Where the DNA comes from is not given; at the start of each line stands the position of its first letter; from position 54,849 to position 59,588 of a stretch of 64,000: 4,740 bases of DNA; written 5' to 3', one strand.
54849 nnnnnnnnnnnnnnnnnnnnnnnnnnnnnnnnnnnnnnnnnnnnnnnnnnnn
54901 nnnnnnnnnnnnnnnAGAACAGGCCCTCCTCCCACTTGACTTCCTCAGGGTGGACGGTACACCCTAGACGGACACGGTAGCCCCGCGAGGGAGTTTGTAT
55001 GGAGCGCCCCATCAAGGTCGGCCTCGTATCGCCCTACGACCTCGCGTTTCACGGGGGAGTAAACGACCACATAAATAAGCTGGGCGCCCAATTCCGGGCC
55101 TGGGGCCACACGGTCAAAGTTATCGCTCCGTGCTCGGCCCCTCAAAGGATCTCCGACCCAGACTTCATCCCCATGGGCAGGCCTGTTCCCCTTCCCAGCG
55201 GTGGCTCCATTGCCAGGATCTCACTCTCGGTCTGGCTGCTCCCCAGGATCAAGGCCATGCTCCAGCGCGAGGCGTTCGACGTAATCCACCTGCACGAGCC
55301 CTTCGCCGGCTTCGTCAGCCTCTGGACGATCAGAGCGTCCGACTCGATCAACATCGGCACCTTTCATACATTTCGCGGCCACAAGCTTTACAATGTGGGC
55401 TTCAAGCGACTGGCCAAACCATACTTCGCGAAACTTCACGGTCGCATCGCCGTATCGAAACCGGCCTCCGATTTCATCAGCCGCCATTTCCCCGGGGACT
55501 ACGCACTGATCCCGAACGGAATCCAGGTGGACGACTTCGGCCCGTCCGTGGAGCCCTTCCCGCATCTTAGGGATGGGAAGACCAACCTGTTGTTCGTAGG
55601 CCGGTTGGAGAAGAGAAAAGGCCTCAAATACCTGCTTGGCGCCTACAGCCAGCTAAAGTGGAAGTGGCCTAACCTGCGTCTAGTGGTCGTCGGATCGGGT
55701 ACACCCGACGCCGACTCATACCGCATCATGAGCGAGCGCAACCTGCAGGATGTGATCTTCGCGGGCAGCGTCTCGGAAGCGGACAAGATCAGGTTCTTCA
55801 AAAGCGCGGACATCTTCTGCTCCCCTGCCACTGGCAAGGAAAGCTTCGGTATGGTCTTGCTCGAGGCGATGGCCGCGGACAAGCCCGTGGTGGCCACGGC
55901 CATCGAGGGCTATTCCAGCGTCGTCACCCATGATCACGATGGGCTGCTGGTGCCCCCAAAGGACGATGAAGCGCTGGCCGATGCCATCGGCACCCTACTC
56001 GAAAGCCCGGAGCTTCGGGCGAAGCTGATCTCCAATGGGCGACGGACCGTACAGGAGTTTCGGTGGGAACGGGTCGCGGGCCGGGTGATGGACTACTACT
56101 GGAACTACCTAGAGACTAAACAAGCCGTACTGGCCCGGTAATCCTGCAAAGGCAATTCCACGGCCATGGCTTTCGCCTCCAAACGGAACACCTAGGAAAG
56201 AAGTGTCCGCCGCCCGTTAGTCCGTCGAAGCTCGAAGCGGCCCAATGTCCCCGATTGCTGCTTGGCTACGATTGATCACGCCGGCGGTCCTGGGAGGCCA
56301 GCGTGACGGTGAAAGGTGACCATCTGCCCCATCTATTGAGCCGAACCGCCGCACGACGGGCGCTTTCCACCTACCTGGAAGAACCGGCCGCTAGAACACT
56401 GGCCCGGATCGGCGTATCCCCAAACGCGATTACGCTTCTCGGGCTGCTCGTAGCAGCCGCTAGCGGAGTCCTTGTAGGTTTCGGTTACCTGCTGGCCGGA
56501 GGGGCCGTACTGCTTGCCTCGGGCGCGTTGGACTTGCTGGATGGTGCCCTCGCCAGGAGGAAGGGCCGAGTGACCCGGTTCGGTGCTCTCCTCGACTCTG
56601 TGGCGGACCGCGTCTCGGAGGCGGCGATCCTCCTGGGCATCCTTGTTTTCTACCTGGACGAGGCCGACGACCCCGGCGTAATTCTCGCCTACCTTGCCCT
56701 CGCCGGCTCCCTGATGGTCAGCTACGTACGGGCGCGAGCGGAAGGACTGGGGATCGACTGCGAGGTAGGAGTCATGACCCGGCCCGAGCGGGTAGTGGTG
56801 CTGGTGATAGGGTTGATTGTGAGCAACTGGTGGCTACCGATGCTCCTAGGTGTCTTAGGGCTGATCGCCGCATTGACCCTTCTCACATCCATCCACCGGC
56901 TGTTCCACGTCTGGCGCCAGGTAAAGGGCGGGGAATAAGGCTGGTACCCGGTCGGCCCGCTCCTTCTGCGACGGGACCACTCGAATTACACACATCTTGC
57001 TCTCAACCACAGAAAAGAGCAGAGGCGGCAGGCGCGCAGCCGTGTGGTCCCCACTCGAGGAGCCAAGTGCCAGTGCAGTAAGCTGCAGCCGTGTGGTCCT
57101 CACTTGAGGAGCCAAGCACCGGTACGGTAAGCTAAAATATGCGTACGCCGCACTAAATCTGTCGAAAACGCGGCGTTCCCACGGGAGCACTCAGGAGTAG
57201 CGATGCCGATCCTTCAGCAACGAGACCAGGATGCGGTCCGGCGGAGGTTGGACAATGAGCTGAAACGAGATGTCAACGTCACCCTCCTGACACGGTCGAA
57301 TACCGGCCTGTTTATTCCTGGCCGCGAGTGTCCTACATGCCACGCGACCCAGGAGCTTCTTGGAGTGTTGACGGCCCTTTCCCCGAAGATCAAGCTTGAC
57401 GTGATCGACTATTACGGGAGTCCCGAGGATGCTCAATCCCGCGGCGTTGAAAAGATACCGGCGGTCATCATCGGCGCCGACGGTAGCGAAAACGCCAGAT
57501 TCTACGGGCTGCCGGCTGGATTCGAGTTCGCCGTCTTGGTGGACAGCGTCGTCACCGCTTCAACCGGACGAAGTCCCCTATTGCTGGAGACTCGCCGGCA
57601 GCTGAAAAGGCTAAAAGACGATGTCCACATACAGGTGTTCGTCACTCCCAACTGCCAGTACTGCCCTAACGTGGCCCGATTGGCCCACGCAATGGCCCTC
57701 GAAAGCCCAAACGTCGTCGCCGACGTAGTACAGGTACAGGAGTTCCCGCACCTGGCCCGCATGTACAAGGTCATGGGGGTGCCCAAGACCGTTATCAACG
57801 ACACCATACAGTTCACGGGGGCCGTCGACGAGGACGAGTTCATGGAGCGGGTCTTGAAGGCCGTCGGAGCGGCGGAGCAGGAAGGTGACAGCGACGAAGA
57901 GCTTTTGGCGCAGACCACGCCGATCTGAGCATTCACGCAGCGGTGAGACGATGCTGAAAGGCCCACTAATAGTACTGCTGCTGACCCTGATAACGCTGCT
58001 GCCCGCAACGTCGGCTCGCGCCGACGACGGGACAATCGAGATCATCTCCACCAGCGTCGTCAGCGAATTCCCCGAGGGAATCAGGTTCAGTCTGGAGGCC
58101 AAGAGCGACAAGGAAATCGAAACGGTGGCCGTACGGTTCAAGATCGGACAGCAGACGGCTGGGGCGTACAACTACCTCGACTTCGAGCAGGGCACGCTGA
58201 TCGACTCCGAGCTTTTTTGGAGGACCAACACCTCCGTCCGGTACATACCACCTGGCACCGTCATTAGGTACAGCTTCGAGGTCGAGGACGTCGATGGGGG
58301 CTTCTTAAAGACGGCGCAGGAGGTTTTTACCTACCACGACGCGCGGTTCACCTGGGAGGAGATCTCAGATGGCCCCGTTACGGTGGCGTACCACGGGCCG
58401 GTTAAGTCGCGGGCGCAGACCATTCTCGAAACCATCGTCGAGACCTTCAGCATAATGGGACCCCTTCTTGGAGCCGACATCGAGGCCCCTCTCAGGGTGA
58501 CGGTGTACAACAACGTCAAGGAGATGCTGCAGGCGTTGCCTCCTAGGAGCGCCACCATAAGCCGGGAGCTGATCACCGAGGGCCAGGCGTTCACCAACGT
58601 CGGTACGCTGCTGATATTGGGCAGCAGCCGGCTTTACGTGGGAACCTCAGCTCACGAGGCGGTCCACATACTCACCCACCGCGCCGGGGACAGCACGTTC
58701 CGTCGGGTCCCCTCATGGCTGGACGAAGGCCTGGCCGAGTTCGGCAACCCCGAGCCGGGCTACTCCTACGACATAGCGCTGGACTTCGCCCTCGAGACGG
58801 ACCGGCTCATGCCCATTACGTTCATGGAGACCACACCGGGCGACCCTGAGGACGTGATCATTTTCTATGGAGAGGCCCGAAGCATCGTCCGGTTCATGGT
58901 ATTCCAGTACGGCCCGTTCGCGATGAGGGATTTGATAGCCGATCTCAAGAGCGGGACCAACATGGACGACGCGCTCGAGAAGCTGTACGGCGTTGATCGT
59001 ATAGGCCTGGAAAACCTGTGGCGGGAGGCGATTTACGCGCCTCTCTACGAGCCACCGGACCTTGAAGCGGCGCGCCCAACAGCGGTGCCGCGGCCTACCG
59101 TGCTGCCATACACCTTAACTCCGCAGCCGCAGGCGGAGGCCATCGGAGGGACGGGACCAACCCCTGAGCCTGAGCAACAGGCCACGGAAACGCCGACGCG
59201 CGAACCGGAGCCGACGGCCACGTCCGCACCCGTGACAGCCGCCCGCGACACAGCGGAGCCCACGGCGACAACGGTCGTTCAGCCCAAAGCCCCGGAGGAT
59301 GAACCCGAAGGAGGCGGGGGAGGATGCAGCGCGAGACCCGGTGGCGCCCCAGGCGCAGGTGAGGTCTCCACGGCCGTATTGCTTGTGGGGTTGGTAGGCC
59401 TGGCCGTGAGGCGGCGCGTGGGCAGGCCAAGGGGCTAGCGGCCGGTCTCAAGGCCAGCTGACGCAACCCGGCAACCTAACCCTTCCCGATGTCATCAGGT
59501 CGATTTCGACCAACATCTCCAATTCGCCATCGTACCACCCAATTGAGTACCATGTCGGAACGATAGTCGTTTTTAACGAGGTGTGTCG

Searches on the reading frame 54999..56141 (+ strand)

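Call 8: search_protein_families(library=pfam, proteins=[window:54999-56141:+], max_evalue=0.001)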
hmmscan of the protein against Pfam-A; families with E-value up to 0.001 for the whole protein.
window:54999-56141:+ (380 aa): 6 families
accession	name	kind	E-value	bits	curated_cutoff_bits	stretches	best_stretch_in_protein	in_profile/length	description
PF00534.26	Glycos_transf_1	-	4.1e-43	147.3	26.4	1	191-349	12-171/172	Glycosyl transferases group 1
PF13692.12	Glyco_trans_1_4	-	1.5e-35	123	27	1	196-335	3-141/142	Glycosyl transferases group 1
PF13439.12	Glyco_transf_4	-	2.4e-20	73.7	28.5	1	19-178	2-169/170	Glycosyltransferase Family 4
PF13579.12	Glyco_trans_4_4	-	1.3e-10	42.3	29.7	1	19-150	1-124/158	Glycosyl transferase 4-like domain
PF13524.12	Glyco_trans_1_2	-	1.1e-09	38.9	25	1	223-364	12-143/144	Glycosyl transferase-like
PF20706.3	GT4-conflict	-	2e-05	24.2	26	1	186-361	192-383/385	Family 4 Glycosyltransferase in conflict systems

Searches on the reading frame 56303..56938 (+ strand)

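Call 9: search_protein_families(library=pfam, proteins=[window:56303-56938:+], max_evalue=0.1)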
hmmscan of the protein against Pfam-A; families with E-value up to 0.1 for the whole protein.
window:56303-56938:+ (211 aa): 1 family
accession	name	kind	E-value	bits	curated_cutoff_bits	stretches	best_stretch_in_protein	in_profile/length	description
PF01066.26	CDP-OH_P_transf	-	2.3e-16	61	22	1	39-185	3-142/152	CDP-alcohol phosphatidyltransferase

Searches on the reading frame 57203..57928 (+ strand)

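Call 9: search_protein_families(library=pfam, proteins=[window:57203-57928:+], max_evalue=0.1)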
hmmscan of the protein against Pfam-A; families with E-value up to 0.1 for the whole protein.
window:57203-57928:+ (241 aa): 10 families
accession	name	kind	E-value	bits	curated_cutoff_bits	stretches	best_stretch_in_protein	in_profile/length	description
PF13192.12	Thioredoxin_3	-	1.9e-24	85.9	24.8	2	142-218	2-75/76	Thioredoxin domain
PF23357.1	DUF7088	-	2.5e-06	28.1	27.8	1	129-200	10-87/105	Domain of unknown function (DUF7088)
PF00085.26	Thioredoxin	-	3.1e-06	27.6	23.5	1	139-201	18-81/103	Thioredoxin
PF00462.30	Glutaredoxin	-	3.8e-05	24.2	22.9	1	144-200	2-57/60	Glutaredoxin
PF13098.12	Thioredoxin_2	-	0.00037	21.2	27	0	144-214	10-101/104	Thioredoxin-like domain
PF01323.26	DSBA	-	0.0014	18.9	25.6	1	174-216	148-189/191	DSBA-like thioredoxin domain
PF05768.20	Glrx-like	-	0.0039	17.9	26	0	143-212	2-71/77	Glutaredoxin-like domain (DUF836)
PF13728.12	TraF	-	0.0048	17.2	23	0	129-192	119-192/224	F plasmid transfer operon protein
PF14595.12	Thioredoxin_9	-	0.0075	16.6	25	0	129-199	31-104/129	Thioredoxin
PF07689.18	KaiB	-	0.0082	16.3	27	0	174-194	33-53/82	KaiB domain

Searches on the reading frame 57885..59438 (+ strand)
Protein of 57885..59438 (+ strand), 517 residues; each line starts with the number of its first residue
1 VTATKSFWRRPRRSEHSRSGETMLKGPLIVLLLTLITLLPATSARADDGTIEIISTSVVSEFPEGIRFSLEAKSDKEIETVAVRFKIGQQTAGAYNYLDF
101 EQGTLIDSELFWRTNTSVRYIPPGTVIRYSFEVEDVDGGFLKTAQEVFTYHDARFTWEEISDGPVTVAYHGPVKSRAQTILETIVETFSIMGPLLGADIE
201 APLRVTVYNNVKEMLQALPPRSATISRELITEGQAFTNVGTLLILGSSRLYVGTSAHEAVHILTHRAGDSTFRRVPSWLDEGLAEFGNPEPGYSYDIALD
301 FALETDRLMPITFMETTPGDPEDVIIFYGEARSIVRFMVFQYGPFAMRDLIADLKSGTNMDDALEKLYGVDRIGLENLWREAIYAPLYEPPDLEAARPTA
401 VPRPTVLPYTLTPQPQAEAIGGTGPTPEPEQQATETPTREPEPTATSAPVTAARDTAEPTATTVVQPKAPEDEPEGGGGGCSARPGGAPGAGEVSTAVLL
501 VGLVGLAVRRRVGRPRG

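Call 9: search_protein_families(library=pfam, proteins=[window:57885-59438:+], max_evalue=0.1)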
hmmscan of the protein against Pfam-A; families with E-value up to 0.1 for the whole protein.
window:57885-59438:+ (517 aa): 3 families
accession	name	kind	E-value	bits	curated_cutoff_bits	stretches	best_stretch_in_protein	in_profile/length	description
PF13485.12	Peptidase_MA_2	-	9.9e-23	81.4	32.4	1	194-384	12-200/201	Peptidase MA superfamily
PF07607.17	DUF1570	-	0.0061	17.3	22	1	252-289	2-40/129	Protein of unknown function (DUF1570)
PF13106.11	DUF3961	-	0.036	14.3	25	1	327-340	21-34/39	Domain of unknown function (DUF3961)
